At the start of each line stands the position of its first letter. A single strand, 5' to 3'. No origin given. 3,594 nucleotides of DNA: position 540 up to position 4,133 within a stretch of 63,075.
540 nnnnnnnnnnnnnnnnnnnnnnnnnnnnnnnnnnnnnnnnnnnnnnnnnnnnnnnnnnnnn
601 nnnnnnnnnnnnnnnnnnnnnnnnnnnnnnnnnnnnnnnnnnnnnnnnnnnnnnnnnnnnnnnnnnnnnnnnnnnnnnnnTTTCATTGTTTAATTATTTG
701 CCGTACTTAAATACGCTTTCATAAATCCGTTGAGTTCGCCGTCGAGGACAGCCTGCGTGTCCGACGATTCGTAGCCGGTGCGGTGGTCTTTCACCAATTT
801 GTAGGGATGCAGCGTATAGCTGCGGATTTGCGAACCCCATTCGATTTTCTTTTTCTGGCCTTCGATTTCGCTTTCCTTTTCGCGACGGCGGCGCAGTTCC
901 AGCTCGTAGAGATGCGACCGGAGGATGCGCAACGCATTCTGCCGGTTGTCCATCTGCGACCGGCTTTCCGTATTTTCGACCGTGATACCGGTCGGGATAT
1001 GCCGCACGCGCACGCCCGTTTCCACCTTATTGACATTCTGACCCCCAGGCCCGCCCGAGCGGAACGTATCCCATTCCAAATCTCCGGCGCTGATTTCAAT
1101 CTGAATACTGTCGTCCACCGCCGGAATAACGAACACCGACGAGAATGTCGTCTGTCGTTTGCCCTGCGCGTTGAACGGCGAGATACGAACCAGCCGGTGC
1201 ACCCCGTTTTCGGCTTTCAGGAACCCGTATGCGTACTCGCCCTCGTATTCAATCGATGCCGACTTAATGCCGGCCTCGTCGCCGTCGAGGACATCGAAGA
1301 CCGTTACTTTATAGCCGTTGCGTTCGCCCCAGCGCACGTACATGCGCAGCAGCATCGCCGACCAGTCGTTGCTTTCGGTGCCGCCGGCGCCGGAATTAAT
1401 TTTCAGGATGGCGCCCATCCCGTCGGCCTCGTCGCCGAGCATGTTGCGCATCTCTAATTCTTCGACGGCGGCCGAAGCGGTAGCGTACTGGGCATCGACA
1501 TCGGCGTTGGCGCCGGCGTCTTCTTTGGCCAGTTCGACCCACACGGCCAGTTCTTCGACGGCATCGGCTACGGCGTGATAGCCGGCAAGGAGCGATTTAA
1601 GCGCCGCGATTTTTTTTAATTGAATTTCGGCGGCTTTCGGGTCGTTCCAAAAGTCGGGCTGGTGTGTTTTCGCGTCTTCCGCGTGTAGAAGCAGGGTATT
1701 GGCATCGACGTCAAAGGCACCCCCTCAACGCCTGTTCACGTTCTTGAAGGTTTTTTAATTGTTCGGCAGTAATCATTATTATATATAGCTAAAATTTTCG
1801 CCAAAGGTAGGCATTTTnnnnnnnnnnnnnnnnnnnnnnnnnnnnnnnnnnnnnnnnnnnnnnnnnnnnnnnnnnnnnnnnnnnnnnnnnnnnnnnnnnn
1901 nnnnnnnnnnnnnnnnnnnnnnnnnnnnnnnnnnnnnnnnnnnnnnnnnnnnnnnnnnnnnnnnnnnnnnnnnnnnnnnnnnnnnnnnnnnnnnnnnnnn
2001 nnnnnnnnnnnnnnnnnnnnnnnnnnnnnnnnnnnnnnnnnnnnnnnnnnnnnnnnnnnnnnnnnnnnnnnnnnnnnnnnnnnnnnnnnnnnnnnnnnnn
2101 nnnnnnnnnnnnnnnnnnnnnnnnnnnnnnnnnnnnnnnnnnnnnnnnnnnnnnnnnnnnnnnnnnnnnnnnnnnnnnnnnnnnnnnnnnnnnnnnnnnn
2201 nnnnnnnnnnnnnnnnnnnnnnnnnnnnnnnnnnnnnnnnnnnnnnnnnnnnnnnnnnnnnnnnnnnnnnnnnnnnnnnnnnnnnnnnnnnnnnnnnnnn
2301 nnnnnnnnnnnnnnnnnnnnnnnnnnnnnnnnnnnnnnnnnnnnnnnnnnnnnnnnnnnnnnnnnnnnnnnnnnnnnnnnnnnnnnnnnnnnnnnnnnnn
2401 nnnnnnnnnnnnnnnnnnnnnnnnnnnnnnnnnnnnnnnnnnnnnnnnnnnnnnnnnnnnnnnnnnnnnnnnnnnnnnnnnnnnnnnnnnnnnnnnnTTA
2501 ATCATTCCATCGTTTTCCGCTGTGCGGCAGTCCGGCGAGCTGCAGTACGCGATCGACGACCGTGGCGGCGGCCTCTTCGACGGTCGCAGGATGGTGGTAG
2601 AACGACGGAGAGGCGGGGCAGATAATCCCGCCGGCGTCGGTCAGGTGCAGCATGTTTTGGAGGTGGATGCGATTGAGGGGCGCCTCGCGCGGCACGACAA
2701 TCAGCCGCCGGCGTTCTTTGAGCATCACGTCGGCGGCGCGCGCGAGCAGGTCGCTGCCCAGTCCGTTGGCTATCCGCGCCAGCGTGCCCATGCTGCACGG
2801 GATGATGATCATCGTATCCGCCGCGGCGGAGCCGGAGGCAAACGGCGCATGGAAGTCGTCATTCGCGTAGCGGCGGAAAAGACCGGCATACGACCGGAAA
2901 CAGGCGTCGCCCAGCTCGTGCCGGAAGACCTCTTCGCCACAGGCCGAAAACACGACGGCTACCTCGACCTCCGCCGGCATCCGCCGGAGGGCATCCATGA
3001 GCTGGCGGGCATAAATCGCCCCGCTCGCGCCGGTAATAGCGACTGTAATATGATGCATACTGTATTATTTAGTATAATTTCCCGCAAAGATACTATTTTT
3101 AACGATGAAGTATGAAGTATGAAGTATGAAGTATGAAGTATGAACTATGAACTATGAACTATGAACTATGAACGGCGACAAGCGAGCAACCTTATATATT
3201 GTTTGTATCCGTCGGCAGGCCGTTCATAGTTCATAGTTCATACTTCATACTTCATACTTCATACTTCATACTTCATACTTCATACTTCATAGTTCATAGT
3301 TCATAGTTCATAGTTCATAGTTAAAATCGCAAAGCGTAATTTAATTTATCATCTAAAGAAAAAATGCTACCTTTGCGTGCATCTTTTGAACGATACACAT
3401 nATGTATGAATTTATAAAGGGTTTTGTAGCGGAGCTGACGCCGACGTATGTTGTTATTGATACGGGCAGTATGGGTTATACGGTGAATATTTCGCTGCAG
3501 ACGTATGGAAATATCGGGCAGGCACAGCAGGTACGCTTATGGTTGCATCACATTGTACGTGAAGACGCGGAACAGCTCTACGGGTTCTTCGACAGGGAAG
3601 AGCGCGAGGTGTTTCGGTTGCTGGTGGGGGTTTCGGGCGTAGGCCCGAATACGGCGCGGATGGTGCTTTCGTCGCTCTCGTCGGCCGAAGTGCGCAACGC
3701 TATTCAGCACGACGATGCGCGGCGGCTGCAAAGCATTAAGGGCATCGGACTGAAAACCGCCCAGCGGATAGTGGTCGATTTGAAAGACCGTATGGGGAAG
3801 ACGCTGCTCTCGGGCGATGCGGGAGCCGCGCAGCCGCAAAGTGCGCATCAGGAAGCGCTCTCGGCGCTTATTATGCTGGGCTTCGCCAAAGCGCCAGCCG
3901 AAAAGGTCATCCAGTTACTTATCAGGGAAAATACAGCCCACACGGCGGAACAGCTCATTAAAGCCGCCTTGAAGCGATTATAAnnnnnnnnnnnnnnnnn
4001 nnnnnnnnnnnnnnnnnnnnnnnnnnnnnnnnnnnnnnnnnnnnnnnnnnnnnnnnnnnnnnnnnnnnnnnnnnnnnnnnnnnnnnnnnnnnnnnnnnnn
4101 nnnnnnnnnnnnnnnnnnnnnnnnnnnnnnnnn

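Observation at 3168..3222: Conserved ~45-bp module at the inner edge of heptamer arrays, shared between loci 44 kb apart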

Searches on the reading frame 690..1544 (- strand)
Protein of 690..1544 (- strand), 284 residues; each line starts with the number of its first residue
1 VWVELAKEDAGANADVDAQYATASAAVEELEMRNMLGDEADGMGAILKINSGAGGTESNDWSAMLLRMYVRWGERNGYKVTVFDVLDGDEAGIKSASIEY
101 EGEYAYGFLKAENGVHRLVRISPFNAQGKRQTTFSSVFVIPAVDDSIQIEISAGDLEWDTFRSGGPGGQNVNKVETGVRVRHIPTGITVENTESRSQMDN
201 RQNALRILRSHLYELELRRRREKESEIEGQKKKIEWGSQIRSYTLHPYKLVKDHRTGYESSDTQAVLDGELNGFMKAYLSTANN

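Call 66: search_protein_families(library=pfam, proteins=[window:690-1544:-], max_evalue=0.00001)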
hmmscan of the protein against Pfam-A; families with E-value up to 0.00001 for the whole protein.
window:690-1544:- (284 aa): 2 families
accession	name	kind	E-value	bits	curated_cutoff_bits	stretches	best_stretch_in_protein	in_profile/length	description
PF03462.23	PCRF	-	1.2e-40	139.8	24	1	7-137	60-194/194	PCRF domain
PF00472.26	RF-1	-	7.5e-38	129.5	35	1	146-255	2-116/116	RF-1 domain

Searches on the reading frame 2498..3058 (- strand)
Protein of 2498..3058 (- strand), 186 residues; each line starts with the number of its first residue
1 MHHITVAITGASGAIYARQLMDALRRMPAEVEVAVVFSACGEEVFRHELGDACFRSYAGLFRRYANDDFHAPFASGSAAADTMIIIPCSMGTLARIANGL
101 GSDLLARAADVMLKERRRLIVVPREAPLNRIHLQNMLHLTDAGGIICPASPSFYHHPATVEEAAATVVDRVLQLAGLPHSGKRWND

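Call 21: search_protein_families(library=pfam, proteins=[window:2498-3058:-])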
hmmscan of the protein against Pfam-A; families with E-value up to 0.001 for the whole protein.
window:2498-3058:- (186 aa): 1 family
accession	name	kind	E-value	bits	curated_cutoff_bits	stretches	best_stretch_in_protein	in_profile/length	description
PF02441.25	Flavoprotein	-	7.4e-44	149.6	22.7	1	3-174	2-161/162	Flavoprotein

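Call 71: find_homologous_proteins(query=window:2498-3058:-, max_evalue=1e-40)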
Query window:2498-3058:- (186 aa): 7156 proteins with E <= 1e-40 among 8000 candidates; the best 120 are listed.
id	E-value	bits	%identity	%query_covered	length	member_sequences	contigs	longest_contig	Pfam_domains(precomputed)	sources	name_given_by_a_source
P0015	5.9e-119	412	100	100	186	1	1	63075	PF02441.25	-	-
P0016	6.1e-84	298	74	99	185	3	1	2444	PF02441.25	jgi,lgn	jgi:4-hydroxy-3-polyprenylbenzoate decarboxylase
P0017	6.8e-78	278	70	99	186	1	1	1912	PF02441.25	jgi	jgi:4-hydroxy-3-polyprenylbenzoate decarboxylase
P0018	2.0e-76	274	68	100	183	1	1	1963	PF02441.25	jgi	jgi:4-hydroxy-3-polyprenylbenzoate decarboxylase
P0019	8.5e-75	268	68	100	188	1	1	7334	PF02441.25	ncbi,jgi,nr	ncbi:MAG: UbiX family flavin prenyltransferase [Prevotellaceae bacterium]|jgi:4-hydroxy-3-polyprenyl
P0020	1.5e-74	268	68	100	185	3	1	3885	PF02441.25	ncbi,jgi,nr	ncbi:MAG: UbiX family flavin prenyltransferase [Prevotellaceae bacterium]|jgi:4-hydroxy-3-polyprenyl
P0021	2.2e-74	267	71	99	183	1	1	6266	PF02441.25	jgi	jgi:4-hydroxy-3-polyprenylbenzoate decarboxylase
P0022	3.0e-74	267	67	100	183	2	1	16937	PF02441.25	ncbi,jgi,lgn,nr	ncbi:MAG: UbiX family flavin prenyltransferase [Prevotellaceae bacterium]|jgi:4-hydroxy-3-polyprenyl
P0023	4.0e-74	266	67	99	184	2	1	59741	PF02441.25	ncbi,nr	ncbi:MAG: UbiX family flavin prenyltransferase [Prevotellaceae bacterium]|nr:UbiX family flavin pren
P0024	1.3e-73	265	70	100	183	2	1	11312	PF02441.25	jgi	jgi:4-hydroxy-3-polyprenylbenzoate decarboxylase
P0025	4.4e-73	263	68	100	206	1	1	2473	PF02441.25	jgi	jgi:4-hydroxy-3-polyprenylbenzoate decarboxylase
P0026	2.6e-72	260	68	100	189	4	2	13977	PF02441.25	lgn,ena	-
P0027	4.5e-72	260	68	100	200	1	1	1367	PF02441.25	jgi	jgi:4-hydroxy-3-polyprenylbenzoate decarboxylase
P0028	2.9e-70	254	65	100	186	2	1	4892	PF02441.25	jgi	jgi:4-hydroxy-3-polyprenylbenzoate decarboxylase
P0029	5.7e-70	253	66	100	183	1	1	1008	PF02441.25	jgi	jgi:4-hydroxy-3-polyprenylbenzoate decarboxylase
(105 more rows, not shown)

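Call 72: find_encoding_contigs(protein=P0016, flank=3000, max_places=2)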
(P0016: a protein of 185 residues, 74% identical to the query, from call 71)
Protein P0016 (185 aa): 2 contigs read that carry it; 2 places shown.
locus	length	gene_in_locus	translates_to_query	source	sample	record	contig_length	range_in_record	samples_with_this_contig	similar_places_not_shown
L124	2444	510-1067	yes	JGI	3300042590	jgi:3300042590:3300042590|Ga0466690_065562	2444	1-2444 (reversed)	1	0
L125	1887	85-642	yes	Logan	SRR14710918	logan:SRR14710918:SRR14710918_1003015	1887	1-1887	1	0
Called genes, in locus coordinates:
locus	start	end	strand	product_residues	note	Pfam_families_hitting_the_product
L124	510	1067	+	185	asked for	PF02441:Flavoprotein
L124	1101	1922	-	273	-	-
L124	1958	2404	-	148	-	PF00202:Aminotran_3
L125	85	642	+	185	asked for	PF02441:Flavoprotein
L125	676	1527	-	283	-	-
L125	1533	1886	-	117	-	?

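Call 73: find_encoding_contigs(protein=P0021, flank=3000, max_places=2)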
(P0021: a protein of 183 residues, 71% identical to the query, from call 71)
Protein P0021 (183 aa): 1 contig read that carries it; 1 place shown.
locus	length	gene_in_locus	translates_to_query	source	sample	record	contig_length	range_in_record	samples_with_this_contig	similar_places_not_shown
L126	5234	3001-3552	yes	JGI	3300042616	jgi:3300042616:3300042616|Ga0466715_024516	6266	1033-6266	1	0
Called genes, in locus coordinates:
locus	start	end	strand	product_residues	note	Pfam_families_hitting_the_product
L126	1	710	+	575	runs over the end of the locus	PF12569:NatA_aux_su (faint), PF13429:TPR_15 (faint), PF00515:TPR_1 (faint), PF07719:TPR_2 (faint), PF13181:TPR_8 (faint), PF13428:TPR_14 (faint), PF13424:TPR_12 (weak), PF23914:TPR_CcmH_CycH (weak), +9 more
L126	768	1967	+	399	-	PF01551:Peptidase_M23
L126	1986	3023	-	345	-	PF16745:RsgA_N, PF03193:RsgA_GTPase, PF00009:GTP_EFTU (faint)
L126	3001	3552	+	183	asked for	PF02441:Flavoprotein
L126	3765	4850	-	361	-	-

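Call 74: find_encoding_contigs(protein=P0024, flank=3000, max_places=2)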
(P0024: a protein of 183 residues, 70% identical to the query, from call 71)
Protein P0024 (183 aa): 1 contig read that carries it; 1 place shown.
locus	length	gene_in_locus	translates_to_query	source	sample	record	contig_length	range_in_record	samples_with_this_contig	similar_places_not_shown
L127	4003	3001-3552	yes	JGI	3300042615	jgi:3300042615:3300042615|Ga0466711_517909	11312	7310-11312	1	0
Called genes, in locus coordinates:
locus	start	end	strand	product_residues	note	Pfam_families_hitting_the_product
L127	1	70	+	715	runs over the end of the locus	-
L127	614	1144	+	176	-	PF00588:SpoU_methylase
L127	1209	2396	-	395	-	-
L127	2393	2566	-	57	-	-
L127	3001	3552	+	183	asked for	PF02441:Flavoprotein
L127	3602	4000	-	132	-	PF09912:DUF2141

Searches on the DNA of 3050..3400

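Call 61: search_rna_families(source=window, start=3050, end=3400, threshold=evalue, max_evalue=1)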
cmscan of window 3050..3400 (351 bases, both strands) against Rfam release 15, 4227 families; matches with E-value up to 1: 7.
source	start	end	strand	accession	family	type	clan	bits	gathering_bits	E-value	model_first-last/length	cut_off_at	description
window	3145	3250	-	RF03596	mir-5880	Gene; miRNA;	-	29.5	97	0.00038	1-79/79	no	mir-5880 microRNA precursor family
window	3146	3249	-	RF00130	mir-192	Gene; miRNA;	-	29.2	54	4.3e-05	1-76/76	no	mir-192/215 microRNA precursor family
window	3147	3248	+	RF00721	MIR475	Gene; miRNA;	-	28.9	70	0.0018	1-128/128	no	MIR475 microRNA precursor family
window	3153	3242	+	RF00130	mir-192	Gene; miRNA;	-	26.4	54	0.00034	1-76/76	no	mir-192/215 microRNA precursor family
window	3148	3247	+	RF03596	mir-5880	Gene; miRNA;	-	25.8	97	0.0041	1-79/79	no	mir-5880 microRNA precursor family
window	3144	3251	-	RF04244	MIR169_6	Gene; miRNA;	CL00098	24.8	54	0.0043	1-99/99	no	MIR169_6 microRNA precursor family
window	3147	3248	+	RF04210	MIR8643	Gene; miRNA;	-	23.6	135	0.014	1-150/150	no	MIR8643 microRNA precursor family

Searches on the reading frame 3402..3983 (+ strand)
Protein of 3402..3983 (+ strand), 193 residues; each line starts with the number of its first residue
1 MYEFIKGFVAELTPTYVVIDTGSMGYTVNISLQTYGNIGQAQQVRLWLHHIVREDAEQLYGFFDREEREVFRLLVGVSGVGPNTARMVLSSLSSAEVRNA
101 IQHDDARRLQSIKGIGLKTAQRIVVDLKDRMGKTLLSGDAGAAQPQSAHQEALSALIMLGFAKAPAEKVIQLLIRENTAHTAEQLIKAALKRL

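Call 14: find_encoding_contigs(protein=window:3402-3983:+, flank=3000, max_places=10)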
Protein window:3402-3983:+ (193 aa): no gene with exactly this product is on record in the collection.

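Call 16: find_related_loci(query=window:3402-3983:+, collection=genome_contigs, flank=10000)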
Query window:3402-3983:+ (193 aa) in genome_contigs; peptide patterns used: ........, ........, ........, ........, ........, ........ (x = any residue, [..] = any of these).
600 stretches matched a pattern (row limit reached: there are more); 461 encode a relative of the query (tblastn E <= 1e-3); the best 80 are kept; 80 distinct loci.
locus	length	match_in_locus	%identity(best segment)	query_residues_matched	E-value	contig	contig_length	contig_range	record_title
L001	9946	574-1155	84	1-193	5e-107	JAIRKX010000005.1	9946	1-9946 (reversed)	MAG: Prevotellaceae bacterium isolate Cc175_bin23 k119_2806580, whole genome shotgun sequence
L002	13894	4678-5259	81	1-193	2e-103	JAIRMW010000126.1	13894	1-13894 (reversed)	MAG: Prevotellaceae bacterium isolate Cd354_bin121 k119_30034, whole genome shotgun sequence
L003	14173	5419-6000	73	1-193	3e-93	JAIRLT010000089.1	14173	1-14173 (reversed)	MAG: Prevotellaceae bacterium isolate Cc175_bin61 k119_2675972, whole genome shotgun sequence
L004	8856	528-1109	73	1-193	1e-92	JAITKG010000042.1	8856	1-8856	MAG: Prevotellaceae bacterium isolate Pcl387_bin40 k119_8202, whole genome shotgun sequence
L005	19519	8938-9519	66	1-193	2e-85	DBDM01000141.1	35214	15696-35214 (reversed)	MAG TPA_asm: Bacteroidales bacterium UBA932 UBA932_contig_53157, whole genome shotgun sequence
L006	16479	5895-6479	66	1-193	1e-84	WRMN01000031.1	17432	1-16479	MAG: Bacteroidales bacterium isolate Th196P3bin81 Ga0099364_10006230, whole genome shotgun sequence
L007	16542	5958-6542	65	1-193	1e-78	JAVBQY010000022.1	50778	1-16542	MAG: Bacteroidales bacterium isolate EPI_MAG_00179 c_000010409781, whole genome shotgun sequence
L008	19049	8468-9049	70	1-193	9e-89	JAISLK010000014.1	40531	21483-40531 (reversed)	MAG: Prevotellaceae bacterium isolate Im510_bin102 k119_449928, whole genome shotgun sequence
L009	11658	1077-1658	72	1-193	1e-93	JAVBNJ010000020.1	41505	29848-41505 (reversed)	MAG: Bacteroidales bacterium isolate EPI_MAG_00076 c_000000069840, whole genome shotgun sequence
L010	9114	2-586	56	1-193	2e-65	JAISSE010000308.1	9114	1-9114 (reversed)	MAG: Prevotellaceae bacterium isolate Kf353_bin96 k119_3986596, whole genome shotgun sequence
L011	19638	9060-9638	52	1-193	5e-65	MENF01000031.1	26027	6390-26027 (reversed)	MAG: Bacteroidetes bacterium GWA2_32_17 gwa2_scaffold_13335, whole genome shotgun sequence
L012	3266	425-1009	53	1-193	9e-65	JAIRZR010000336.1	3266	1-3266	MAG: Prevotellaceae bacterium isolate Gx481_bin101 k119_2550515, whole genome shotgun sequence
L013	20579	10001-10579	52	1-193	7e-64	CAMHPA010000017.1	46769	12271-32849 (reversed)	MAG: uncultured Bacteroidetes bacterium isolate SRR11784284_bin.21_metaWRAP_v1.3_MAG genome assembly, contig: ERZ1220320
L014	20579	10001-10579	51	1-193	1e-63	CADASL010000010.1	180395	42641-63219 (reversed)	MAG: uncultured Bacteroidales bacterium isolate RUG13583 genome assembly, contig: RUG13583_asm_10, whole genome shotgun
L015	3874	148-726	51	1-193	9e-64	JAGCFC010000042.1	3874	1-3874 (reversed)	MAG: Salinivirgaceae bacterium isolate RGIG9734 Yak_Omasum-3__c205239, whole genome shotgun sequence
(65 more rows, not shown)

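Call 21: search_protein_families(library=pfam, proteins=[window:3402-3983:+])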
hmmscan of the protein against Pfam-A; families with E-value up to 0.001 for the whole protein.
window:3402-3983:+ (193 aa): 5 families
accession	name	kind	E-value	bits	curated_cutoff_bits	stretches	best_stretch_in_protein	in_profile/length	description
PF01330.27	RuvA_N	-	1.6e-19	70.2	23.6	1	1-61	1-61/61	RuvA N terminal domain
PF14520.12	HHH_5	-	1.9e-14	54.3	27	1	71-129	1-57/57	Helix-hairpin-helix domain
PF07499.19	RuvA_C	-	1.1e-10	42.3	24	1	148-193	2-46/47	RuvA, C-terminal domain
PF00633.29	HHH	-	4.3e-06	26.7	24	0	109-124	13-28/30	Helix-hairpin-helix motif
PF12826.13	HHH_2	-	0.00036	21.1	27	0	73-125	2-53/64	Helix-hairpin-helix motif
